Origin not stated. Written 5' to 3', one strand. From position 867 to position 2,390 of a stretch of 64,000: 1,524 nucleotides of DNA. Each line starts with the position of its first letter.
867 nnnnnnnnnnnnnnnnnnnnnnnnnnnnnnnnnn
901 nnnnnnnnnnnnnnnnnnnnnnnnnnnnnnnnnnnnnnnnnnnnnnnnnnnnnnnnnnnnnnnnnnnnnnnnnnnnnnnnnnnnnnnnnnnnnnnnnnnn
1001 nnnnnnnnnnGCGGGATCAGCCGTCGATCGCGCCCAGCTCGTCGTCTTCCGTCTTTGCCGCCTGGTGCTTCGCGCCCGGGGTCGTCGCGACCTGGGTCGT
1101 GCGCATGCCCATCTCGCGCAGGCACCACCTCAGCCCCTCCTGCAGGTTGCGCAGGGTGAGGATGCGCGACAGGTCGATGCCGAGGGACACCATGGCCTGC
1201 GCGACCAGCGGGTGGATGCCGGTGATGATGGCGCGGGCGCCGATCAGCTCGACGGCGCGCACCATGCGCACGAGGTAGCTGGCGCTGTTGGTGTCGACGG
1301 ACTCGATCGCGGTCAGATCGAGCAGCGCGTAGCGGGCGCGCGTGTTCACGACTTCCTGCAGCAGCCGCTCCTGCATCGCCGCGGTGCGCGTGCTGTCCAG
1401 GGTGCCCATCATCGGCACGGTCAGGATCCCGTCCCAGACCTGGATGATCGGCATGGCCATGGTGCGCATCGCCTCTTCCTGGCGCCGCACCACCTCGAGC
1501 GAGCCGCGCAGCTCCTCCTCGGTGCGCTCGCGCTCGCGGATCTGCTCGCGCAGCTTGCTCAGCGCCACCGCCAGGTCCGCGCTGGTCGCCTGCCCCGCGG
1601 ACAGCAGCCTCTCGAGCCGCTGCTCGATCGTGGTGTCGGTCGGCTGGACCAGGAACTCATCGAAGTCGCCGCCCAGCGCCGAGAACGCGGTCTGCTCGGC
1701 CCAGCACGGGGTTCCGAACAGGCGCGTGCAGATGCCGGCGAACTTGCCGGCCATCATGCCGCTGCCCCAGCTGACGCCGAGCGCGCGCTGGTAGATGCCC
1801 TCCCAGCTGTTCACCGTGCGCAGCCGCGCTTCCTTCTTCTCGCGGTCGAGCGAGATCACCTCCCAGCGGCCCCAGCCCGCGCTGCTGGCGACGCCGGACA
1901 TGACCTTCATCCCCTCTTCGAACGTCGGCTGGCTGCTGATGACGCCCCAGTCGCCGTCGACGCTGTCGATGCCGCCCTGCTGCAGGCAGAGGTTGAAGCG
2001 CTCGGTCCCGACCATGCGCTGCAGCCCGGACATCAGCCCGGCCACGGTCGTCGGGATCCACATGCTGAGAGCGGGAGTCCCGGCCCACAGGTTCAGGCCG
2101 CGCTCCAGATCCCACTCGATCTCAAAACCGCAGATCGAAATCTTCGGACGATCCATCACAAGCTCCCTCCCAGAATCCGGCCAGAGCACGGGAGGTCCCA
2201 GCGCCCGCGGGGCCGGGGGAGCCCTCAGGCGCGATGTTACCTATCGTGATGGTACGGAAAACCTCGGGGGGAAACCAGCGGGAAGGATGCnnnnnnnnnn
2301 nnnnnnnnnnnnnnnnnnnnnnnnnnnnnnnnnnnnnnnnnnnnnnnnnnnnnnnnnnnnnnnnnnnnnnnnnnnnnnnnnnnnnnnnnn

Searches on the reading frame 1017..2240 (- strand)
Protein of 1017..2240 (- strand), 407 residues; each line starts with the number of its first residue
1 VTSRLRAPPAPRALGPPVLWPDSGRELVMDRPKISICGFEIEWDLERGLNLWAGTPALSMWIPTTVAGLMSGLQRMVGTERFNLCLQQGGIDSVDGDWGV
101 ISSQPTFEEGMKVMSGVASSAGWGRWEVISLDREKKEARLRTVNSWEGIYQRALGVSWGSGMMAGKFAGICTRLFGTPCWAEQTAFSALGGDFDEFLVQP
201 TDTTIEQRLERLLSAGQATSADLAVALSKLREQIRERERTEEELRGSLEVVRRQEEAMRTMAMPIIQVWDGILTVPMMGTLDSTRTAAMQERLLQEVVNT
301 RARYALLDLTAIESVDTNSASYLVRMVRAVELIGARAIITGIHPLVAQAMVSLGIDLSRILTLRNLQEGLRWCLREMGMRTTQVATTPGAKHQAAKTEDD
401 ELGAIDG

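Call 55: search_protein_families(library=pfam, proteins=[window:1017-2240:-], max_evalue=0.001)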
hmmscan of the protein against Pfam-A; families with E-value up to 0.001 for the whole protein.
window:1017-2240:- (407 aa): 2 families
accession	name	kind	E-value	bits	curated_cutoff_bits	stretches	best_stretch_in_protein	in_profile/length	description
PF01740.26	STAS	-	2.4e-11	43.8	22.6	1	265-356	3-94/106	STAS domain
PF13466.11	STAS_2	-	0.00064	20.3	29.2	1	279-356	5-80/80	STAS domain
